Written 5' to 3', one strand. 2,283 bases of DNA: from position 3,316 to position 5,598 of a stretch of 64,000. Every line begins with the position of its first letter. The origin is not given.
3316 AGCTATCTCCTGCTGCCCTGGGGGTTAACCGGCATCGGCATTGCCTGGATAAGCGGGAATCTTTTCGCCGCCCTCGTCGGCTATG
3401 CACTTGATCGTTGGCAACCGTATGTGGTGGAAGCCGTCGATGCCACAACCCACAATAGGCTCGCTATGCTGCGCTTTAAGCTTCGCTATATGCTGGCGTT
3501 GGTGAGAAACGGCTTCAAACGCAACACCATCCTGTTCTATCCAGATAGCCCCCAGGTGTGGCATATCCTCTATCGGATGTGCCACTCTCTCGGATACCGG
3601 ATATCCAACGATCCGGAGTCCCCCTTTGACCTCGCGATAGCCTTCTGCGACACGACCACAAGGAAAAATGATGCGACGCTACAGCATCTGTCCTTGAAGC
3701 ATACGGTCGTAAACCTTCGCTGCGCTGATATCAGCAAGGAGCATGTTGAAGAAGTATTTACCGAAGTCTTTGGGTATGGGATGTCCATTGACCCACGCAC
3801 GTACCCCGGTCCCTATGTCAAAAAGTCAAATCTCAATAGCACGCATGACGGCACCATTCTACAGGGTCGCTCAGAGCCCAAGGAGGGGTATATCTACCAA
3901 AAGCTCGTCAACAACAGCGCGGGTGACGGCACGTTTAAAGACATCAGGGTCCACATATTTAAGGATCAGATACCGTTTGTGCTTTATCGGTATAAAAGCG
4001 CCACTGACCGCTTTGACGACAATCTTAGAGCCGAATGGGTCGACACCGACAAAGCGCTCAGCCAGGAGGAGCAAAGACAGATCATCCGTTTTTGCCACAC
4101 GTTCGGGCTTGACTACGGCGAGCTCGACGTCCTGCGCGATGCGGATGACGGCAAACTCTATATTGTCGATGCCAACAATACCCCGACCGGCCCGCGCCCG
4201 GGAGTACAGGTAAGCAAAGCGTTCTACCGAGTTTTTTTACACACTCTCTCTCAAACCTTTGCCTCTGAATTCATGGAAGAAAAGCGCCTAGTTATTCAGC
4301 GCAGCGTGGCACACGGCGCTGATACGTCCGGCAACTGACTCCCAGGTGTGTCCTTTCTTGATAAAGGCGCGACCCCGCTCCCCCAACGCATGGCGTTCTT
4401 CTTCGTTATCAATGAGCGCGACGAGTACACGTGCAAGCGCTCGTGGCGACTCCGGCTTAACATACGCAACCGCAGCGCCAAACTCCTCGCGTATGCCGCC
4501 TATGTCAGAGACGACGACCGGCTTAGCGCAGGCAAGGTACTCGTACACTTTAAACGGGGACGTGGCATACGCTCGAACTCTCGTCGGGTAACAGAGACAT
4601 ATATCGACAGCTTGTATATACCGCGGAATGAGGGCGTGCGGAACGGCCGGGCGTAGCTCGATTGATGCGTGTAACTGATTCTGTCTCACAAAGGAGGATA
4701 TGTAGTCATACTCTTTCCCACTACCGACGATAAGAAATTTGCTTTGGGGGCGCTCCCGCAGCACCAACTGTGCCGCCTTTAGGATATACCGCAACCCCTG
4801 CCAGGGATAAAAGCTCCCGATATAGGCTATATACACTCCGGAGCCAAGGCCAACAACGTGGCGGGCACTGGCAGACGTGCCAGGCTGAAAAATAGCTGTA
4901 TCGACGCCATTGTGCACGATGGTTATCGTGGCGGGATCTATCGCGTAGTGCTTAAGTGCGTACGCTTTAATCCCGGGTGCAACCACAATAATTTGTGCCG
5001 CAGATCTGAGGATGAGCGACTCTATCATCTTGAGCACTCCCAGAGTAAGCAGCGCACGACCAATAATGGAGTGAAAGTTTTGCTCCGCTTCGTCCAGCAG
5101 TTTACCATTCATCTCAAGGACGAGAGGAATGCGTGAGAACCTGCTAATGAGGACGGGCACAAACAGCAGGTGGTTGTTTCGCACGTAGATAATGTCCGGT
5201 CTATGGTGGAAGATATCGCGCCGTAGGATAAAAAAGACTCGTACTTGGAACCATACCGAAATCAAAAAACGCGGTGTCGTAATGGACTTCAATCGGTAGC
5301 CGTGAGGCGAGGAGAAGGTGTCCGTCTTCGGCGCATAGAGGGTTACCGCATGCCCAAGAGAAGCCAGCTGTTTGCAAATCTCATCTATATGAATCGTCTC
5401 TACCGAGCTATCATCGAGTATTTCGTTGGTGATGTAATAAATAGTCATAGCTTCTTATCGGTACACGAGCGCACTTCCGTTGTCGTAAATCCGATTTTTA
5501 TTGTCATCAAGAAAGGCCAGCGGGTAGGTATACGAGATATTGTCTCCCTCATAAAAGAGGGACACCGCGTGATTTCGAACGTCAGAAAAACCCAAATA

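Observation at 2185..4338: Unusual fusion of a Wzx-type polysaccharide flippase with an ATP-grasp ligase domain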

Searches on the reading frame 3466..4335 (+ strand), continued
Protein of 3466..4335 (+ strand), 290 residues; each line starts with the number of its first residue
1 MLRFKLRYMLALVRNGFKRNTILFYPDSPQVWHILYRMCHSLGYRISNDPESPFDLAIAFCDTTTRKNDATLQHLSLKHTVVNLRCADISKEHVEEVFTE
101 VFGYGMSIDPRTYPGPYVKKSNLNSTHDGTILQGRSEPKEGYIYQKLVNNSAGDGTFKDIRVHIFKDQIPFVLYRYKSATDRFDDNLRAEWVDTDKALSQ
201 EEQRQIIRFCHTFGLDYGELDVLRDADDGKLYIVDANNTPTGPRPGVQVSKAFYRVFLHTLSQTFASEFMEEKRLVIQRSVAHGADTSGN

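Call 29: find_encoding_contigs(protein=P0233, flank=10000, max_places=1)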
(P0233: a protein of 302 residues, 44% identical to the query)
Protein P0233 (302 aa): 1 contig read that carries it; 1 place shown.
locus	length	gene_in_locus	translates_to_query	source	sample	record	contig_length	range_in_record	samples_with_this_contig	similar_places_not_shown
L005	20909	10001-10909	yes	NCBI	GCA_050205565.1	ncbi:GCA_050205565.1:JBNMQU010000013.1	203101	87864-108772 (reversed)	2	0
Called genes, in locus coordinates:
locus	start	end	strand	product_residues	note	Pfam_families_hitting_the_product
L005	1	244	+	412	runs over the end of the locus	-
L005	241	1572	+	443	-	-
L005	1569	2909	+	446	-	PF13439:Glyco_transf_4, PF13579:Glyco_trans_4_4, PF20706:GT4-conflict (weak), PF00534:Glycos_transf_1, PF13692:Glyco_trans_1_4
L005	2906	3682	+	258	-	PF01522:Polysacc_deac_1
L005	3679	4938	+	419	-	PF02826:2-Hacid_dh_C (faint), PF03721:UDPG_MGDP_dh_N, PF00984:UDPG_MGDP_dh, PF03720:UDPG_MGDP_dh_C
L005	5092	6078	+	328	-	PF22612:GH113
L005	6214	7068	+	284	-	-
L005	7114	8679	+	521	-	PF00501:AMP-binding, PF13193:AMP-binding_C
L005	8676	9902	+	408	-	PF00278:Orn_DAP_Arg_deC, PF02784:Orn_Arg_deC_N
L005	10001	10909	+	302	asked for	-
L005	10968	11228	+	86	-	PF00550:PP-binding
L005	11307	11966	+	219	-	-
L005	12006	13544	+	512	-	-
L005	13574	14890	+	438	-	PF03583:LIP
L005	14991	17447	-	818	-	PF17892:Cadherin_5 (weak), PF17963:Big_9, PF12708:Pect-lyase_RHGA_epim, PF22842:Pel9A-like_beta_helix (weak), PF05048:NosD, PF13229:Beta_helix, PF05048:NosD, PF13229:Beta_helix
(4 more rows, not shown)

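Call 30: find_encoding_contigs(protein=P0175, flank=10000, max_places=1)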
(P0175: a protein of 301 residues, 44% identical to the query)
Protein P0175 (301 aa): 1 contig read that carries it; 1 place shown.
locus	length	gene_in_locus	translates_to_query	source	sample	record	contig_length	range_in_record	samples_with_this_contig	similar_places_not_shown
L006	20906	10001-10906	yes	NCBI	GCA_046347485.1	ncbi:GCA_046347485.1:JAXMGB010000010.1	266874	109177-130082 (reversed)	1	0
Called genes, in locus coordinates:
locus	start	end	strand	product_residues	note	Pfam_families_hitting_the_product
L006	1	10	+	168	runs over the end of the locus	-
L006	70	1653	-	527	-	PF03935:SKN1_KRE6_Sbg1, PF00722:Glyco_hydro_16, PF26113:GH16_XgeA (weak)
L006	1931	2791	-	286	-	PF00140:Sigma70_r1_2 (weak), PF04542:Sigma70_r2, PF04545:Sigma70_r4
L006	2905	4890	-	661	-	PF02628:COX15-CtaA, PF02881:SRP54_N, PF13401:AAA_22 (weak), PF00448:SRP54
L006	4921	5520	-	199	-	PF26971:TM-like_Thioredoxin-like_C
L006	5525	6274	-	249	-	PF02104:SURF1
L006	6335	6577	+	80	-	PF11137:DUF2909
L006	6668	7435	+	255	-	PF00990:GGDEF (weak)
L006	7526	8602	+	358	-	PF02424:ApbE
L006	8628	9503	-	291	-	PF04072:LCM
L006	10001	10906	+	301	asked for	-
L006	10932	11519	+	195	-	PF22086:DUF6940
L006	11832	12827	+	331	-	PF02040:ArsB, PF03600:CitMHS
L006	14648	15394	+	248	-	PF19069:DUF5765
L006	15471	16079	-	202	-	PF02557:VanY, PF13539:Peptidase_M15_4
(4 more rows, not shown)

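Call 31: find_encoding_contigs(protein=P0201, flank=10000, max_places=1)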
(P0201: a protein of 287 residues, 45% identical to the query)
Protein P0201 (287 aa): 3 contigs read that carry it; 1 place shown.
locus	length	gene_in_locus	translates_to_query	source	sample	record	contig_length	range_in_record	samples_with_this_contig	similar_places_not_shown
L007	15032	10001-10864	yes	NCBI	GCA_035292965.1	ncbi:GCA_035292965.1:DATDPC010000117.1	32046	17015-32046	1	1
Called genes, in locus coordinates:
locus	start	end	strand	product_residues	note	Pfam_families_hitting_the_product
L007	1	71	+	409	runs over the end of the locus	PF00438:S-AdoMet_synt_N, PF02772:S-AdoMet_synt_M, PF02773:S-AdoMet_synt_C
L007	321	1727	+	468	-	PF05221:AdoHcyase, PF00670:AdoHcyase_NAD, PF02826:2-Hacid_dh_C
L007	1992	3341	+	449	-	PF01565:FAD_binding_4, PF08031:BBE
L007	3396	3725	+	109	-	PF08734:GYD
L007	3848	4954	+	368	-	PF01717:Meth_synt_2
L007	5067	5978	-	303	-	PF00106:adh_short, PF08659:KR (weak), PF13561:adh_short_C2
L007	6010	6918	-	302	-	PF00106:adh_short, PF13561:adh_short_C2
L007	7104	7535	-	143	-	-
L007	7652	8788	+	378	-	PF01717:Meth_synt_2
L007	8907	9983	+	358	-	PF01717:Meth_synt_2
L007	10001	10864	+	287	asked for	-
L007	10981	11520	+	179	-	-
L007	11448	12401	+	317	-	-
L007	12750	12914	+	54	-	-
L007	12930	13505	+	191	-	-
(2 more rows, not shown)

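Call 32: search_protein_representatives(alignment_id=A2)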
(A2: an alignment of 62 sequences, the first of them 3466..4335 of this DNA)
Query: 62 sequences, 297 profile positions. Proteins with E-value up to 0.001 (for the whole library): 1555; up to 1e-10: 1359; up to 1e-30: 1034. The best 150 are listed.
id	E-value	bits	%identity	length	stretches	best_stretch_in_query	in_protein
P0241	3.5e-210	712.2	-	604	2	8-296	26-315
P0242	3.4e-206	699.1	-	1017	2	9-293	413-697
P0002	7.9e-204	691.3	-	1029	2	22-295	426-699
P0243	1.4e-114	398.3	-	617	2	39-292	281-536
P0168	7.4e-110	382.8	-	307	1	11-295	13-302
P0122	2.3e-109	381.2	-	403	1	11-295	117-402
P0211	1.1e-107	375.7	-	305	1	18-294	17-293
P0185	4.0e-107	373.8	-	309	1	19-294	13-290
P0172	8.0e-107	372.8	-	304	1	7-295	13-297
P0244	1.0e-106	372.5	-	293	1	13-295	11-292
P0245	2.1e-106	371.5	-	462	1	10-292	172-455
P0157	1.3e-105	368.8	-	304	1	10-294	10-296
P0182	3.5e-105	367.5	-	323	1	25-295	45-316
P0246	1.1e-104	365.8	-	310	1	15-294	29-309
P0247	1.1e-104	365.8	-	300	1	6-295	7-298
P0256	1.4e-99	349.0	-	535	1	20-294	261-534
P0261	4.3e-98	344.2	-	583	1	39-293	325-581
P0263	8.3e-98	343.2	-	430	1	19-293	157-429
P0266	2.6e-97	341.6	-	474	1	25-293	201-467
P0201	4.3e-97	340.9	-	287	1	19-295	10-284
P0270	2.3e-96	338.5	-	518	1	3-293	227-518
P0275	3.3e-95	334.7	-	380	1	10-295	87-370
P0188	7.1e-93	327.0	-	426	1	13-293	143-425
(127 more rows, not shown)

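Call 33: search_protein_families(library=pfam, proteins=[P0245, P0256, P0261, P0263, P0266, P0270, P0188, P0122, P0275, P0243], max_evalue=0.01)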
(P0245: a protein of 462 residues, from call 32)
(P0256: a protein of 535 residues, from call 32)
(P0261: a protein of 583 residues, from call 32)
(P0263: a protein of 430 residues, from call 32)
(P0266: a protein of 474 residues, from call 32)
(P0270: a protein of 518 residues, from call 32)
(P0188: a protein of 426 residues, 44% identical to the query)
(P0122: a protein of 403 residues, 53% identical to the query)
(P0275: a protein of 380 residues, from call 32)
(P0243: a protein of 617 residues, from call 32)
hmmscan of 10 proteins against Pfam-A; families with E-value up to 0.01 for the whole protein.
P0245 (462 aa): 1 family
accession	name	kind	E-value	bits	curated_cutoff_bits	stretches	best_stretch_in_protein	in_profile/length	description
PF03023.19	MurJ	-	0.0045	16.1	27.4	1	22-180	266-430/451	Lipid II flippase MurJ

P0256 (535 aa): 1 family
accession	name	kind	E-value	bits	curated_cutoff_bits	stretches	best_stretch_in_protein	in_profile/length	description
PF13440.11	Polysacc_synt_3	-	3.2e-06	27.1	23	1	15-154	145-289/293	Polysaccharide biosynthesis protein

P0261 (583 aa): 4 families
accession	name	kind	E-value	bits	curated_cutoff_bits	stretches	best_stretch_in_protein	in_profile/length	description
PF02423.21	OCD_Mu_crystall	-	2.2e-31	109.5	24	1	33-327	20-313/314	Ornithine cyclodeaminase/mu-crystallin family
PF01488.26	Shikimate_DH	-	1.5e-06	28.7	24.3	1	142-233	7-99/138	Shikimate / quinate 5-dehydrogenase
PF02826.25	2-Hacid_dh_C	-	0.00051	19.9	25.1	1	145-232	34-114/178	D-isomer specific 2-hydroxyacid dehydrogenase, NAD binding domain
PF03446.21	NAD_binding_2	-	0.00055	20.4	21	1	149-226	1-72/161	NAD binding domain of 6-phosphogluconate dehydrogenase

P0263 (430 aa): 0 families

P0266 (474 aa): 0 families

P0270 (518 aa): 0 families

P0188 (426 aa): 0 families

P0122 (403 aa): 0 families

P0275 (380 aa): 0 families

P0243 (617 aa): 1 family
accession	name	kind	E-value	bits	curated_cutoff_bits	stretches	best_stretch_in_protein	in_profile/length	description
PF05770.16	Ins134_P3_kin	-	4.1e-05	23.6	23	1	482-515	152-186/201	Inositol 1,3,4-trisphosphate 5/6-kinase ATP-grasp domain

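Call 34: find_related_loci(query=A2, collection=genome_contigs, flank=10000)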
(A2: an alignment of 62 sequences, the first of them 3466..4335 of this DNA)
Query A2 (290 aa) in genome_contigs; peptide patterns used: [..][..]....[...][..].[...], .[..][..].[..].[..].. (x = any residue, [..] = any of these).
315 stretches matched a pattern; 295 encode a relative of the query (tblastn E <= 1e-3); the best 80 are kept; 80 distinct loci.
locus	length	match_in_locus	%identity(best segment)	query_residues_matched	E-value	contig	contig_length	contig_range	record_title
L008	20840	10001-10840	51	1-283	2e-94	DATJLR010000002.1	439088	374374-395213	MAG TPA_asm: Candidatus Paceibacterota bacterium isolate SMAG_U14814 k141_1012015, whole genome shotgun sequence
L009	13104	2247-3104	51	1-284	1e-91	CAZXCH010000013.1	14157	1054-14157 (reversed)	MAG TPA_asm: uncultured Candidatus Saccharibacteria bacterium isolate binchicken_co241_385 genome assembly, contig: NODE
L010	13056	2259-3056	48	5-271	6e-84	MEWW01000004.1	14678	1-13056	MAG: Candidatus Adlerbacteria bacterium RIFCSPHIGHO2_12_FULL_53_18 rifcsphigho2_12_scaffold_20977, whole genome shotgun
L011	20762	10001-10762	50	16-269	5e-82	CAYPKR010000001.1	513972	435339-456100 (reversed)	MAG TPA_asm: uncultured Candidatus Saccharibacteria bacterium isolate SRP278252_co2_120 genome assembly, contig: NODE_6_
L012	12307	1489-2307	49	21-282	1e-81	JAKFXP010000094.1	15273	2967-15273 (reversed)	MAG: Parcubacteria group bacterium isolate ND3_Bin_29 ND3_0000808, whole genome shotgun sequence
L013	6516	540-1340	47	5-271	2e-80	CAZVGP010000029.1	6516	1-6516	MAG TPA_asm: uncultured Candidatus Saccharibacteria bacterium isolate SRP269290_co8_15 genome assembly, contig: NODE_286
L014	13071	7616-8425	47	1-270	6e-79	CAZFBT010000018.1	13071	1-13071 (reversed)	MAG TPA_asm: uncultured Candidatus Saccharibacteria bacterium isolate binchicken_co107_473 genome assembly, contig: NODE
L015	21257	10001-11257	47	8-265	1e-77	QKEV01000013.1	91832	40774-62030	MAG: bacterium isolate SZUA-485 scaffold_1056, whole genome shotgun sequence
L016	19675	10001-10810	46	5-274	1e-77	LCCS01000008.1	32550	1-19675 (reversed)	MAG: Parcubacteria group bacterium GW2011_GWD2_42_14 UU98_C0008, whole genome shotgun sequence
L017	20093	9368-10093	48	2-243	3e-77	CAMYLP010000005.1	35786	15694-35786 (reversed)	MAG: uncultured Patescibacteria group bacterium isolate ES_M_Patescibacteria_01 genome assembly, contig: scaffold_936, w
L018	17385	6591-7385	42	5-270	1e-69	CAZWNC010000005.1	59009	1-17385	MAG TPA_asm: uncultured Candidatus Saccharibacteria bacterium isolate SRP286056_co1_690 genome assembly, contig: NODE_48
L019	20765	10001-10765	44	19-273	2e-69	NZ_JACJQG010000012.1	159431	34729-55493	Calothrix anomala FACHB-343 contig12, whole genome shotgun sequence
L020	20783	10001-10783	44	13-273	2e-69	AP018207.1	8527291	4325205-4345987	Calothrix brevissima NIES-22 DNA, nearly complete genome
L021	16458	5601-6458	42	4-285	3e-69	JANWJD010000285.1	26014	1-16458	MAG: Chloroflexi bacterium isolate CRAIB_MAG58 c_000000113947, whole genome shotgun sequence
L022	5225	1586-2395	42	2-271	2e-67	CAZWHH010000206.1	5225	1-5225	MAG TPA_asm: uncultured Bacteroidales bacterium isolate binchicken_co13_31 genome assembly, contig: NODE_27450_length_52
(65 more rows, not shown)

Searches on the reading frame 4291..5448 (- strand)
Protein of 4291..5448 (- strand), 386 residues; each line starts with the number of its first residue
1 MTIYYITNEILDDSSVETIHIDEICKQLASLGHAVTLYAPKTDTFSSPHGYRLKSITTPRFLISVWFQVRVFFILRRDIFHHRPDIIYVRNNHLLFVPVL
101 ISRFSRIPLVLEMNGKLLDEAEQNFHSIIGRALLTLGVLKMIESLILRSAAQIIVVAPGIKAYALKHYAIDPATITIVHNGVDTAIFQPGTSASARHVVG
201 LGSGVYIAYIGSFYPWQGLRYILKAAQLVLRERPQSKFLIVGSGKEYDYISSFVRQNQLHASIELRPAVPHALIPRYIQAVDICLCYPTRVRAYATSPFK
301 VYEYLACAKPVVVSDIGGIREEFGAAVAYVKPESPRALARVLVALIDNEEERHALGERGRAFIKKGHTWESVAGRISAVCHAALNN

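Call 11: search_protein_families(library=pfam, proteins=[window:4291-5448:-], max_evalue=0.001)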
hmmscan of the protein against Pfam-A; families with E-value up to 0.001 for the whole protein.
window:4291-5448:- (386 aa): 5 families
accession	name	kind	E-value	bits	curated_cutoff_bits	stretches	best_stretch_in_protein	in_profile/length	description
PF00534.26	Glycos_transf_1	-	1e-22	80.9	26.4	1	206-361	17-171/172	Glycosyl transferases group 1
PF13439.12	Glyco_transf_4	-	7e-21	75.4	28.5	1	19-185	6-169/170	Glycosyltransferase Family 4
PF13692.12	Glyco_trans_1_4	-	8.4e-21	75.2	27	1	206-348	3-142/142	Glycosyl transferases group 1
PF13524.12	Glyco_trans_1_2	-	2.6e-15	57.1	25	1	230-376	9-142/144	Glycosyl transferase-like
PF13579.12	Glyco_trans_4_4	-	4.7e-14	53.5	29.7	1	20-181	6-158/158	Glycosyl transferase 4-like domain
